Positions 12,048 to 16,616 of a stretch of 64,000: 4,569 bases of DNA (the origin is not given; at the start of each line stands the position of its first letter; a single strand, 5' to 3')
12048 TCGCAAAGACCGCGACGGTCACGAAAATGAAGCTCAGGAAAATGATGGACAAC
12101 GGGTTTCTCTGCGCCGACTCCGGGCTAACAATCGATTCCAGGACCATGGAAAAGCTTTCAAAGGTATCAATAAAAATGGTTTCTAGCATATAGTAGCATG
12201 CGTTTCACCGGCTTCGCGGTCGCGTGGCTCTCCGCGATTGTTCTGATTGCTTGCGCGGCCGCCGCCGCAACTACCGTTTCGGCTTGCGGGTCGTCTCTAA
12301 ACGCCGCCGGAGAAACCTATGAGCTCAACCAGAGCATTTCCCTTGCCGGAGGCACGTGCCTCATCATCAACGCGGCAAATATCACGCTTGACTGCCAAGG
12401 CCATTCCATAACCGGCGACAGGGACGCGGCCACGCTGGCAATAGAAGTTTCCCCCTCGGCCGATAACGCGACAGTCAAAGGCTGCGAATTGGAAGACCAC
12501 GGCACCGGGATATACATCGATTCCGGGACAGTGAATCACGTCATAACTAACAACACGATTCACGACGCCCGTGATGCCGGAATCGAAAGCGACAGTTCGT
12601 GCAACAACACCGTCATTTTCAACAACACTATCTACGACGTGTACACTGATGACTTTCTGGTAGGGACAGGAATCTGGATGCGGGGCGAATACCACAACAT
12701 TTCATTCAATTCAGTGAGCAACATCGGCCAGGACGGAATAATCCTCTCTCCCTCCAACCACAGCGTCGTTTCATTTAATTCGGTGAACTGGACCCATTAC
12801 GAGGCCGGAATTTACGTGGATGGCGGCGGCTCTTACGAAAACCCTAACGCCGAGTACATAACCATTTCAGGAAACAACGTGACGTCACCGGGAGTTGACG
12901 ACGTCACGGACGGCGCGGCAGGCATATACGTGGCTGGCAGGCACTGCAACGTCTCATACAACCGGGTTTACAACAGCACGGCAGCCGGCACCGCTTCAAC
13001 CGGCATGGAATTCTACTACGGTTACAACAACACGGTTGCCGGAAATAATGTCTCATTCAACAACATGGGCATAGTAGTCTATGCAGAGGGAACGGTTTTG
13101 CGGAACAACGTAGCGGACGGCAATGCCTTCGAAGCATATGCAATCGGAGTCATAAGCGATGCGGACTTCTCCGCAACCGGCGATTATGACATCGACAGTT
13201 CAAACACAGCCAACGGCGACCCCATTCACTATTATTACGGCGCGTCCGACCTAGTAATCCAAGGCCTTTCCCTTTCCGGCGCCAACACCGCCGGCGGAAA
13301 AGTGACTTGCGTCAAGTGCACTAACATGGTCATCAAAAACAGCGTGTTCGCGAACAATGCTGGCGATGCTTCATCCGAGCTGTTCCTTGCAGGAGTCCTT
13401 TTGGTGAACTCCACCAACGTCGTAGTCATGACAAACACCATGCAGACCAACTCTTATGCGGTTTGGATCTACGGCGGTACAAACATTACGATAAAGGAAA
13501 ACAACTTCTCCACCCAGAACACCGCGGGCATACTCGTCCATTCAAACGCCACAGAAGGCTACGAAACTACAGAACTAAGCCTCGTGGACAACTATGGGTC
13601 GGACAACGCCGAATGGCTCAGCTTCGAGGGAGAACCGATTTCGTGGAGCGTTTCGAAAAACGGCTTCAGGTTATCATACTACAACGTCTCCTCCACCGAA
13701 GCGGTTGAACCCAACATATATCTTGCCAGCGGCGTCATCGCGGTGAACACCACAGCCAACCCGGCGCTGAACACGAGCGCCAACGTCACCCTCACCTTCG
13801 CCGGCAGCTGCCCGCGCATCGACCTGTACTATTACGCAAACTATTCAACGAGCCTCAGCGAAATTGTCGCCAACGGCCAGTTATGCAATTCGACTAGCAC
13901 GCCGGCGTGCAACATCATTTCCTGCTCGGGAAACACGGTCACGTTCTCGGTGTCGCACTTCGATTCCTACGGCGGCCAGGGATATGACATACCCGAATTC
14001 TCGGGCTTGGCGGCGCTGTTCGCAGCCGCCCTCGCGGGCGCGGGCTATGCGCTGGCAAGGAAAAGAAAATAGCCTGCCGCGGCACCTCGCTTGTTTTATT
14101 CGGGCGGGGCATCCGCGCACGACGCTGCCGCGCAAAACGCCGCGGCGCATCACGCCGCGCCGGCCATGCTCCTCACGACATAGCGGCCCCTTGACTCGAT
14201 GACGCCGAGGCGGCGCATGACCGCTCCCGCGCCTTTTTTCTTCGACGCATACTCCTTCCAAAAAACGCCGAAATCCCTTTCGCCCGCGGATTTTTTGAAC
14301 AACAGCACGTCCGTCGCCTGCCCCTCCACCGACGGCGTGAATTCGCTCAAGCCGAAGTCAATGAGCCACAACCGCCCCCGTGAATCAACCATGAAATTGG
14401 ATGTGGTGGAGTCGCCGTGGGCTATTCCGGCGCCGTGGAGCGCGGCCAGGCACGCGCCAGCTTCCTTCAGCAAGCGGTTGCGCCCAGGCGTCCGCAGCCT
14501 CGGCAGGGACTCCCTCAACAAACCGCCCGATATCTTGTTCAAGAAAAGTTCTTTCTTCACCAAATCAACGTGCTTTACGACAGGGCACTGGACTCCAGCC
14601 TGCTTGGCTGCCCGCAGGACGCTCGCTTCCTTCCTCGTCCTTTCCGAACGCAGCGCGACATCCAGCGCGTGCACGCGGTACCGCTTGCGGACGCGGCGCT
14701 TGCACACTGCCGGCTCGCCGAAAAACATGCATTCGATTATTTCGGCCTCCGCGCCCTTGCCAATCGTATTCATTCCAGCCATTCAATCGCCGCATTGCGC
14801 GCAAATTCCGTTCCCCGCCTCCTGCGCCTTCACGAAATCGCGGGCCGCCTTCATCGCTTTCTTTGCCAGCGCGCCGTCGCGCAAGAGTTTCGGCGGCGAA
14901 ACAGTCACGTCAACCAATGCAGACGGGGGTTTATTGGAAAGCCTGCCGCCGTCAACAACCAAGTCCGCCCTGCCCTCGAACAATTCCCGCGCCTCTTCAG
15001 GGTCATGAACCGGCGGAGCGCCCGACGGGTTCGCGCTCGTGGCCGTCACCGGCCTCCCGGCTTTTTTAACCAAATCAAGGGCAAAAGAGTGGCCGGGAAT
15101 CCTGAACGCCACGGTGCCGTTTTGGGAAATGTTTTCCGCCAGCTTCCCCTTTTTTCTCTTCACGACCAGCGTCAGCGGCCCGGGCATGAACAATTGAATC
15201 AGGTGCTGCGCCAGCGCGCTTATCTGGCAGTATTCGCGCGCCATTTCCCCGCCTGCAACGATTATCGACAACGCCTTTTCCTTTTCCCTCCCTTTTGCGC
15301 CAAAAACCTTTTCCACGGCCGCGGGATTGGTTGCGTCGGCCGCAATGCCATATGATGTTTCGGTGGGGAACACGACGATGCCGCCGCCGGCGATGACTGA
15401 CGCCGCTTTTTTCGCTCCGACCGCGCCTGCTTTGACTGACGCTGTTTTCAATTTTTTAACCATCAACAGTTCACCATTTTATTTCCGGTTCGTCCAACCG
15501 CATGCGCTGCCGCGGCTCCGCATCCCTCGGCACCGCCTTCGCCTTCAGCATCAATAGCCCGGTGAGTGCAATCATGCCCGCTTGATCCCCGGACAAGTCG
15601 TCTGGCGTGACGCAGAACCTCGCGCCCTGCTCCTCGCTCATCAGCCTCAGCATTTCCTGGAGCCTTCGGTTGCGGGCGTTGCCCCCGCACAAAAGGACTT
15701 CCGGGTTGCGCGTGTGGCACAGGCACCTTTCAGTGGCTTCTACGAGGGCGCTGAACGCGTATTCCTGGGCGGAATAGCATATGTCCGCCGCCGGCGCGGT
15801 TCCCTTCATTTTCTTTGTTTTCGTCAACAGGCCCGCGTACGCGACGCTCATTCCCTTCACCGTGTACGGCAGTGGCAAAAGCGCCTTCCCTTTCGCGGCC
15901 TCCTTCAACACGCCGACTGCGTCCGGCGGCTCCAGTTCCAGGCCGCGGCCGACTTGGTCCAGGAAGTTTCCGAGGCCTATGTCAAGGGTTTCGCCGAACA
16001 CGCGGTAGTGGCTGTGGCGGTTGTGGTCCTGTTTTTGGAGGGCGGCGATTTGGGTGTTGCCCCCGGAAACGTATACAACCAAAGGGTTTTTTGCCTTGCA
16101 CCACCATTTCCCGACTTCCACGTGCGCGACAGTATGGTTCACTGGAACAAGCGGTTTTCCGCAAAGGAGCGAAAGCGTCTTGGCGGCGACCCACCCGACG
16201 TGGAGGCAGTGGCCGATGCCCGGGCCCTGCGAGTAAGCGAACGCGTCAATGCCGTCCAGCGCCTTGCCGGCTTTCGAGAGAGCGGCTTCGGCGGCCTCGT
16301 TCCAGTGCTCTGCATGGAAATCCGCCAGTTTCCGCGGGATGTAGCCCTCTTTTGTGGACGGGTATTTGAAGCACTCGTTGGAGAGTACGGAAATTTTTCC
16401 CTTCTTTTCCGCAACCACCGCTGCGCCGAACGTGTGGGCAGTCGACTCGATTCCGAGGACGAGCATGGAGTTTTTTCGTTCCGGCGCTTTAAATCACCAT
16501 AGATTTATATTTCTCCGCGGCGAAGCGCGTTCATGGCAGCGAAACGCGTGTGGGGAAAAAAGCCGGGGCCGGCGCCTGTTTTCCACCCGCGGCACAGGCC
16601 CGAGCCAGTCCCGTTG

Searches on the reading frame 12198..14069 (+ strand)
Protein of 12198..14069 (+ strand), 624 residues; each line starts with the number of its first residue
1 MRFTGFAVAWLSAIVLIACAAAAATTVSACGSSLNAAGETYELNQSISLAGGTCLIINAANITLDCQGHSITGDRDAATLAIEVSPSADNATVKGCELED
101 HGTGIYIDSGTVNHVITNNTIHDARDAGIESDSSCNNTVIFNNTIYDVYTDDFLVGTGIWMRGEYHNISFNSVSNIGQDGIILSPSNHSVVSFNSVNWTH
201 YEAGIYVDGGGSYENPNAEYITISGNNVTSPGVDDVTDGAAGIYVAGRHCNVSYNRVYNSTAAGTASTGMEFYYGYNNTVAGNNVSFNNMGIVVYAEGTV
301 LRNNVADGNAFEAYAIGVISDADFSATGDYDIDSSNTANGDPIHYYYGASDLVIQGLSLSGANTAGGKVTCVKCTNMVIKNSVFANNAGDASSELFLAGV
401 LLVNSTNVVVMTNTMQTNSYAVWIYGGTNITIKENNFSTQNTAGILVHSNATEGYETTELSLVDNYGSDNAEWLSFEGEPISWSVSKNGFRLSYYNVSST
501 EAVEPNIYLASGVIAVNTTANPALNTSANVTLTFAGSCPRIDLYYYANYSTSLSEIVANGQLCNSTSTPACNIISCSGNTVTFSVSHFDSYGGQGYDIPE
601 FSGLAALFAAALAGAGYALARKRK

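Call 46: search_protein_families(library=pfam, proteins=[window:12198-14069:+], max_evalue=0.001)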
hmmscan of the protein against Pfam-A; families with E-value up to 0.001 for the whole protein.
window:12198-14069:+ (624 aa): 2 families
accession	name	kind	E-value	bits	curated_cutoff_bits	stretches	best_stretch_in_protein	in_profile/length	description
PF13229.12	Beta_helix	-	2.9e-31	108.7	25.9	4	82-248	3-147/158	Right handed beta helix region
PF05048.19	NosD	-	1.9e-17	63.9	23.6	2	67-210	30-159/212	Periplasmic copper-binding protein (NosD)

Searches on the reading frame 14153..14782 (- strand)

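Call 37: search_protein_families(library=pfam, proteins=[window:14153-14782:-], max_evalue=0.001)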
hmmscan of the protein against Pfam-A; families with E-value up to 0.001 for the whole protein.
window:14153-14782:- (210 aa): 5 families
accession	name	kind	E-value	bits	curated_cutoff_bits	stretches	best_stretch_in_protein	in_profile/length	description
PF00069.31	Pkinase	-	3.6e-07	30.3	31.7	1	5-151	5-150/263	Protein kinase domain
PF01636.29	APH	-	1.7e-06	28.4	23.2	0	46-118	34-110/239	Phosphotransferase enzyme family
PF06293.20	Kdo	-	8.1e-06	25.9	21.3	1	100-144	119-167/207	Lipopolysaccharide kinase (Kdo/WaaP) family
PF01163.29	RIO1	-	2.9e-05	24.2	22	1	44-144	50-149/187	RIO domain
PF03109.22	ABC1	-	0.00039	20.1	22.9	1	110-149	178-217/244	ABC1 atypical kinase-like domain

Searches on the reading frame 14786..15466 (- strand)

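Call 37: search_protein_families(library=pfam, proteins=[window:14786-15466:-], max_evalue=0.001)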
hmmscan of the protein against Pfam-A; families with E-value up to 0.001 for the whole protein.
window:14786-15466:- (227 aa): 1 family
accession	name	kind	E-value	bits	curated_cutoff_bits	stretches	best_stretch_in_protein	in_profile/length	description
PF01300.24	Sua5_yciO_yrdC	-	2.1e-52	177.6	25.1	1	24-198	2-178/178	Telomere recombination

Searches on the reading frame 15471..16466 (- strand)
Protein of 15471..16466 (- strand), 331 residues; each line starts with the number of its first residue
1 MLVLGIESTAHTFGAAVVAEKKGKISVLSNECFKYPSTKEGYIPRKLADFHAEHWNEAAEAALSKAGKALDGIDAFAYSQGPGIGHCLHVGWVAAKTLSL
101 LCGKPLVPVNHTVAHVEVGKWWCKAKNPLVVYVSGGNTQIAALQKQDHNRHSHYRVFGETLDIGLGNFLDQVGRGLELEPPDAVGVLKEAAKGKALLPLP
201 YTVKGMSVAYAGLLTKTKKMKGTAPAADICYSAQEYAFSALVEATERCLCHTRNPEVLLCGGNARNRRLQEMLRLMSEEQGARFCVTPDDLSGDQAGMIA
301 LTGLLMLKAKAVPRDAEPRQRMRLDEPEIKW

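Call 11: find_encoding_contigs(protein=window:15471-16466:-, flank=10000, max_places=6)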
Protein window:15471-16466:- (331 aa): 1 contig read that carries it; 1 place shown.
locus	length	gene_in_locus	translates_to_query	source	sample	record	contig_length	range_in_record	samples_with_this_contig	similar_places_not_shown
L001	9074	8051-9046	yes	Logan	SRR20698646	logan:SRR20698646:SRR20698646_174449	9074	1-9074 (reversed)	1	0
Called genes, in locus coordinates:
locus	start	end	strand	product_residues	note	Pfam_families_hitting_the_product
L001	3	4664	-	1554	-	?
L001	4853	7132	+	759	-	PF17957:Big_7 (weak)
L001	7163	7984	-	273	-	-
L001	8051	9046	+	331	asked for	PF00814:TsaD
